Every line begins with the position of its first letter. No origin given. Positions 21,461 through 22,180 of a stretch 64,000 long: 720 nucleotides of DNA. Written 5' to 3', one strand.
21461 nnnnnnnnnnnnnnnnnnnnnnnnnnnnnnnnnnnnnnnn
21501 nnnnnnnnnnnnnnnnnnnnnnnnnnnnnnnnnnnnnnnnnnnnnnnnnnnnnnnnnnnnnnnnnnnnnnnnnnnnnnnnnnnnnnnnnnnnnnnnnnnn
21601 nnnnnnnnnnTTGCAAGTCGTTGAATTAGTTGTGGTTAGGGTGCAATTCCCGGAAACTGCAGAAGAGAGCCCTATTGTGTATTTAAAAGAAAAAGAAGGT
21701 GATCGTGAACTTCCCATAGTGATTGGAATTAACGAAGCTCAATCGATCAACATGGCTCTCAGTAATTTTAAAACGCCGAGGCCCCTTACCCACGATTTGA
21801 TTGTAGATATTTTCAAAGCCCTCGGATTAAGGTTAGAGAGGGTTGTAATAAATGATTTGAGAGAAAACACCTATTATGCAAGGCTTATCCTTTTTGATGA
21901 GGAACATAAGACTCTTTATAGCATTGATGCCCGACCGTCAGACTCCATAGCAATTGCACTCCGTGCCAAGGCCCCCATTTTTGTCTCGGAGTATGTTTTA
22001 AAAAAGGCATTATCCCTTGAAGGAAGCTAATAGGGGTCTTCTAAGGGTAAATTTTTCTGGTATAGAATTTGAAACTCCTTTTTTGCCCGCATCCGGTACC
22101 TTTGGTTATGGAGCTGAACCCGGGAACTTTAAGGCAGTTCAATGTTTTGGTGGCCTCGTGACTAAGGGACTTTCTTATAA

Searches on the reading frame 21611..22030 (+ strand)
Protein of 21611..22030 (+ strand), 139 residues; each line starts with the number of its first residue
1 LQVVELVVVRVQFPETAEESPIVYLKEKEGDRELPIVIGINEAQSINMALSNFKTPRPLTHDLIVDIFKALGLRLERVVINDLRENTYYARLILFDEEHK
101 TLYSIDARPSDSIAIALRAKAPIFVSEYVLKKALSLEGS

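Call 11: search_protein_families(library=pfam, proteins=[window:21611-22030:+], max_evalue=0.001)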
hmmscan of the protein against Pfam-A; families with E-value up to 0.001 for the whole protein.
window:21611-22030:+ (139 aa): 1 family
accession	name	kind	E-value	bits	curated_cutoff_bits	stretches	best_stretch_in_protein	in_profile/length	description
PF02577.19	BFN_dom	-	2.7e-39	133.9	27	1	23-133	1-107/112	Bifunctional nuclease domain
